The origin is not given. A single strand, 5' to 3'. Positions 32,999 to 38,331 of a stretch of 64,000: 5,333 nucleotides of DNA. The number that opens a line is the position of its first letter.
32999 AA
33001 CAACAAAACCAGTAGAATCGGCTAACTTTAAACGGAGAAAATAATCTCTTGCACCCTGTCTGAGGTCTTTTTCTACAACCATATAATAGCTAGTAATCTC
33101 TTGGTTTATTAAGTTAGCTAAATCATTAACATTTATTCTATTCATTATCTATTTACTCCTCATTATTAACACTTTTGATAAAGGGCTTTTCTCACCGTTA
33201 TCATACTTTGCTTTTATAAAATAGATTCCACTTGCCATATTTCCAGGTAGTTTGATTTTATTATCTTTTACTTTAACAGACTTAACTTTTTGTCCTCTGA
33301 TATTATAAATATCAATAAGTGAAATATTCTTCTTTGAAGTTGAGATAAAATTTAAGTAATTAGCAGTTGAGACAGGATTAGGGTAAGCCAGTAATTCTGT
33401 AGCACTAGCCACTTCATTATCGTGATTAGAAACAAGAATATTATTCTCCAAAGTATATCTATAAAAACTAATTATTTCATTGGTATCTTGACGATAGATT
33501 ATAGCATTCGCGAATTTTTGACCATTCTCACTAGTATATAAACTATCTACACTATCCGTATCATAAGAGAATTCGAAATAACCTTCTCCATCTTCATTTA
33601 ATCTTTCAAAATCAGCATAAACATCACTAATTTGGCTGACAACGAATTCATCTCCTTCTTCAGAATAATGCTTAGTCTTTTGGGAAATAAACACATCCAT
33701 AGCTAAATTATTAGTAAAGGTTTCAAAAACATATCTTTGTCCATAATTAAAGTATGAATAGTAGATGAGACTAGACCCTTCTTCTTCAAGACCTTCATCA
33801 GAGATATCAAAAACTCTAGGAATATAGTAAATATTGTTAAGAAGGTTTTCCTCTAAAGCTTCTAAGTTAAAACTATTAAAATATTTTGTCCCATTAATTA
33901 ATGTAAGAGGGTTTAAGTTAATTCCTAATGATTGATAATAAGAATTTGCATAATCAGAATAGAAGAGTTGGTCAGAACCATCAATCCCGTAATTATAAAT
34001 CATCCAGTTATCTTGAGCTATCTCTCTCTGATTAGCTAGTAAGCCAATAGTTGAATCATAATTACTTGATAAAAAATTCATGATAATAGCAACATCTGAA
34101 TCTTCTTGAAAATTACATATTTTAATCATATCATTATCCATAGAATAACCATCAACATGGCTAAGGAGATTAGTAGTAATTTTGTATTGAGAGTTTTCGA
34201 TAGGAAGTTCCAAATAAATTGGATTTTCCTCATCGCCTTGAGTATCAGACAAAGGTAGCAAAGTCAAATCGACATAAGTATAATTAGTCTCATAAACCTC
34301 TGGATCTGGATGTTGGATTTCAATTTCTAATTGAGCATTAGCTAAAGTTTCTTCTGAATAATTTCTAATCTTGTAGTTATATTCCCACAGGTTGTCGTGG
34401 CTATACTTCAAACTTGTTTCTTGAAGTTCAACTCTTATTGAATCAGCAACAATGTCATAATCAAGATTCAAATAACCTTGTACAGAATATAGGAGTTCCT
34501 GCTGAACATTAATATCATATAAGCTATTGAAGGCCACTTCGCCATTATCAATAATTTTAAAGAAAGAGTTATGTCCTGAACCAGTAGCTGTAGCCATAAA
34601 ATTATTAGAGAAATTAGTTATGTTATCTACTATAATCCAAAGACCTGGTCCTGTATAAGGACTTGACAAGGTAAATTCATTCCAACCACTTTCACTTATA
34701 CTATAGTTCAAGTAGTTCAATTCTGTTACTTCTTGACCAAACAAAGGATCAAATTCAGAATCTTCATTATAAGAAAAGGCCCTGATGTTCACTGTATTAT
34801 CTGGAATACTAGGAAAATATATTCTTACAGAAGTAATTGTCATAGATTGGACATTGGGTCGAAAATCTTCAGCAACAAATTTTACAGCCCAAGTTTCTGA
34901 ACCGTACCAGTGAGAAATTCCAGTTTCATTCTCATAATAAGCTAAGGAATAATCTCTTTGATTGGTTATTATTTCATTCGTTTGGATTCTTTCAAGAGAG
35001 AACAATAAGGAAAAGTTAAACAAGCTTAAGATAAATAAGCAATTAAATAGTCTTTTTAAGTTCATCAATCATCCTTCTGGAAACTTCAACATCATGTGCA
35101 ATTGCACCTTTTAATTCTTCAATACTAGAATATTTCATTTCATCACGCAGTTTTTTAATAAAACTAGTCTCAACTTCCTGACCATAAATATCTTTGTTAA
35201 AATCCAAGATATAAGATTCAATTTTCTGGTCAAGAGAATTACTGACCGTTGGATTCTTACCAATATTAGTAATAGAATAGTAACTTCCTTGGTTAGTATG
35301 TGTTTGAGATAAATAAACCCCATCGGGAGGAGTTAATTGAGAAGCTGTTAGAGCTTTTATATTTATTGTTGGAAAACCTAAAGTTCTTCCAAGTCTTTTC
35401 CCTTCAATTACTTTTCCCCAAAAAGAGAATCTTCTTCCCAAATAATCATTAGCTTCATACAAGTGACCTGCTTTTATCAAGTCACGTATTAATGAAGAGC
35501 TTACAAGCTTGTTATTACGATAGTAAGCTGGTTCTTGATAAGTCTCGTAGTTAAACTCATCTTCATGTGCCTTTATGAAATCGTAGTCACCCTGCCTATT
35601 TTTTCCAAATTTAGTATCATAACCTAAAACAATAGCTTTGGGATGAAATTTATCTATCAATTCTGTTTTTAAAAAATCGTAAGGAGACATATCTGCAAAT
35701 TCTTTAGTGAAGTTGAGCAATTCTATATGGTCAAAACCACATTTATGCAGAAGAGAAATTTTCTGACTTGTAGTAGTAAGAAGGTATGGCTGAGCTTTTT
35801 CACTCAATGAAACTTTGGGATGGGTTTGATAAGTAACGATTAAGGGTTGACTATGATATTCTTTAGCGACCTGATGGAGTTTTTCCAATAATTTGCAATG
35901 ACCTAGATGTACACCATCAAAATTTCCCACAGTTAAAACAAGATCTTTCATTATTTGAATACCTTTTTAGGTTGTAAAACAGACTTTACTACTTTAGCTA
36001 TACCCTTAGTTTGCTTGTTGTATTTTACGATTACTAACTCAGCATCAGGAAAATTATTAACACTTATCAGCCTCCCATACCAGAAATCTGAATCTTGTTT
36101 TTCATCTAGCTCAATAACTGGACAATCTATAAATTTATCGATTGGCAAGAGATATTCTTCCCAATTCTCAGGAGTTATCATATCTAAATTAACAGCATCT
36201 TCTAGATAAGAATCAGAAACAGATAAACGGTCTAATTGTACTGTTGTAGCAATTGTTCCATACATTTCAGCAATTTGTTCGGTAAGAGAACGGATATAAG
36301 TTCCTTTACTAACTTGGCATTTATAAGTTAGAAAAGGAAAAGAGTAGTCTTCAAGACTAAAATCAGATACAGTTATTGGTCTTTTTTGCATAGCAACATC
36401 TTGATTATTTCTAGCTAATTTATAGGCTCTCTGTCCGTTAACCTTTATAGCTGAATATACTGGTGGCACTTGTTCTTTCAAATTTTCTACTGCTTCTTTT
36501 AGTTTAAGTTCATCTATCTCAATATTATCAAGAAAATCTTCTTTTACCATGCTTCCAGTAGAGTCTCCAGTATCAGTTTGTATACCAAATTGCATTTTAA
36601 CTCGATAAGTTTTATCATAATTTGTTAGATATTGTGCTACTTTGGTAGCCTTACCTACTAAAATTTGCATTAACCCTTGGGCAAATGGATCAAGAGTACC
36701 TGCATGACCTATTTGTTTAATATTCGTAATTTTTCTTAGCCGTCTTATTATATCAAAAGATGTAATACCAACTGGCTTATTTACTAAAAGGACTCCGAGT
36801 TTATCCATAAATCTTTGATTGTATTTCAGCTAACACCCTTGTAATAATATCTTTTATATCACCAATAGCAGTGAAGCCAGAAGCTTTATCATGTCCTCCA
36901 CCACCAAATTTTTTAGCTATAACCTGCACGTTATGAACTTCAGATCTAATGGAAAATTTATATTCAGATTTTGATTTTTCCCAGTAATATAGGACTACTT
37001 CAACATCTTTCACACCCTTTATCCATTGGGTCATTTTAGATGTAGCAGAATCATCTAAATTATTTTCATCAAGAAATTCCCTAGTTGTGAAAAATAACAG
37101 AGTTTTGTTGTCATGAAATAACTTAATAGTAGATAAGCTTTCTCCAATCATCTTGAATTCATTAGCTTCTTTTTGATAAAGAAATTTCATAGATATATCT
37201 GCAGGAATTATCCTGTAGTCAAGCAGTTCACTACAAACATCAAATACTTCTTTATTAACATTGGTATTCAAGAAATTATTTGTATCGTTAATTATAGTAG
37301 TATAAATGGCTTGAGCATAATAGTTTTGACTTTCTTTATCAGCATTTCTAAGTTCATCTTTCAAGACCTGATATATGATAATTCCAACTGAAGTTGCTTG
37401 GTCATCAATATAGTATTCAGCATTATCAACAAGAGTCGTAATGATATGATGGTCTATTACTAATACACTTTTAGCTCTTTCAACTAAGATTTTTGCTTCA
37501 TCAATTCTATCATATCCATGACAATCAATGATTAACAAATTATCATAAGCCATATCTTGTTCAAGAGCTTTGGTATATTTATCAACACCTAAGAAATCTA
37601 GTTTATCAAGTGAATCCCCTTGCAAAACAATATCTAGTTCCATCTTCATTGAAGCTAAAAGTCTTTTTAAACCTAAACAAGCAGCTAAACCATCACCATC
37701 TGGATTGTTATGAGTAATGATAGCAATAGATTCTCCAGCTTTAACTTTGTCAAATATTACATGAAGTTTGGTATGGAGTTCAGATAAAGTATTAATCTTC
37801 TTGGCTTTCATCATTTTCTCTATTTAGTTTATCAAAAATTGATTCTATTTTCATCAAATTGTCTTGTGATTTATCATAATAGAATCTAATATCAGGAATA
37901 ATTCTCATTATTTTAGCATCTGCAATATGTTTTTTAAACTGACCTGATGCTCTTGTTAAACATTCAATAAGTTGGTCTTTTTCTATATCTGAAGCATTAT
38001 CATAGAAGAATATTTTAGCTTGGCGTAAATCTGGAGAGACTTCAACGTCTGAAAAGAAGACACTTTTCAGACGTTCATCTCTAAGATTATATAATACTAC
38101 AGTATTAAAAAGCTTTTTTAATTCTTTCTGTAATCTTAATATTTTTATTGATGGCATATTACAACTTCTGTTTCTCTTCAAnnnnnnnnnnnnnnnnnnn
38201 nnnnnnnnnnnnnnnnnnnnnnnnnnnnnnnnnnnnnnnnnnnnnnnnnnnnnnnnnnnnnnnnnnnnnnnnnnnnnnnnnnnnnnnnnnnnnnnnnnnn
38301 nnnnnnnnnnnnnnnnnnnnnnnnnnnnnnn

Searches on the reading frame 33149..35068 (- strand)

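Call 55: search_protein_families(library=pfam, proteins=[window:33149-35068:-], max_evalue=0.00001)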
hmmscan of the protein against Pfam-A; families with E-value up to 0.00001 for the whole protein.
window:33149-35068:- (639 aa): 1 family
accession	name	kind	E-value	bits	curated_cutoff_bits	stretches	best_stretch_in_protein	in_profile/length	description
PF18962.6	Por_Secre_tail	-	1e-08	35.8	27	1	562-634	2-74/75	Secretion system C-terminal sorting domain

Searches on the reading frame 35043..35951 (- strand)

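Call 55: search_protein_families(library=pfam, proteins=[window:35043-35951:-], max_evalue=0.00001)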
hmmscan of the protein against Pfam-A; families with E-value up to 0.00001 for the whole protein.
window:35043-35951:- (302 aa): 3 families
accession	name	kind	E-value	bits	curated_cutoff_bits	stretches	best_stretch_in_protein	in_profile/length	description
PF06574.18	FAD_syn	-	1.1e-42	146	27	1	3-153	7-157/158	FAD synthetase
PF01687.23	Flavokinase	-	1e-39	136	19.6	1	171-294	1-123/124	Riboflavin kinase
PF01467.32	CTP_transf_like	-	3e-06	27.9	21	1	6-156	1-131/133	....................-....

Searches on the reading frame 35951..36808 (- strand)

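Call 55: search_protein_families(library=pfam, proteins=[window:35951-36808:-], max_evalue=0.00001)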
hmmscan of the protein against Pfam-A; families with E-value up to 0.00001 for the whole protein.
window:35951-36808:- (285 aa): 1 family
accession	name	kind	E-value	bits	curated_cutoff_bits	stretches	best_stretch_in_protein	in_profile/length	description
PF01509.24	TruB_N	-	5.5e-47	160.3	27.3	1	25-172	1-149/149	TruB family pseudouridylate synthase (N terminal domain)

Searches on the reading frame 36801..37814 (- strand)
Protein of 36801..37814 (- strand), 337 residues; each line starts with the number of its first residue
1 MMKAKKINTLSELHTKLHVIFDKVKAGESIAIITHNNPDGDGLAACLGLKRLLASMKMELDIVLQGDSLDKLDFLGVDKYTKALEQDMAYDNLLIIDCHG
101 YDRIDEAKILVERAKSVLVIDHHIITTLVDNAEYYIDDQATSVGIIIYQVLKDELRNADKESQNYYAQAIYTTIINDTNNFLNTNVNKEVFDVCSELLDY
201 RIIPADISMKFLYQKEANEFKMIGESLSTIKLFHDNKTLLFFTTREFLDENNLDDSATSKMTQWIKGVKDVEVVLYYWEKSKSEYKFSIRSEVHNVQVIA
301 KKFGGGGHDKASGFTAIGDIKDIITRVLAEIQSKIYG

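Call 55: search_protein_families(library=pfam, proteins=[window:36801-37814:-], max_evalue=0.00001)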
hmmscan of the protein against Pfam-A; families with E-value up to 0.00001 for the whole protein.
window:36801-37814:- (337 aa): 2 families
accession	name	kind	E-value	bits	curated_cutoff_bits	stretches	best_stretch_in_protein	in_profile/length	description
PF01368.27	DHH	-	2.3e-14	54.2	28.1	1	30-174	2-125/125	DHH family, N-terminal domain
PF02272.25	DHHA1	-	4.5e-08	33.9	25.9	1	250-327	10-96/102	DHHA1 domain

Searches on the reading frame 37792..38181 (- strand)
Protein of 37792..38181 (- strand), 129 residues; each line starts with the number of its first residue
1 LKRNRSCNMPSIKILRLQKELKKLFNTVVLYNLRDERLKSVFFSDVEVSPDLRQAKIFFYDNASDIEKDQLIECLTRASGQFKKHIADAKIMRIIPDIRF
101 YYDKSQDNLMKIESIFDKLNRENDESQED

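Call 55: search_protein_families(library=pfam, proteins=[window:37792-38181:-], max_evalue=0.00001)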
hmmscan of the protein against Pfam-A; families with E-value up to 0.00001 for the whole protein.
window:37792-38181:- (129 aa): 1 family
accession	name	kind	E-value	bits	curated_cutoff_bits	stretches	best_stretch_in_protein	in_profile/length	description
PF02033.23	RBFA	-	7.8e-20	71.6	34.7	1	15-116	3-105/105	Ribosome-binding factor A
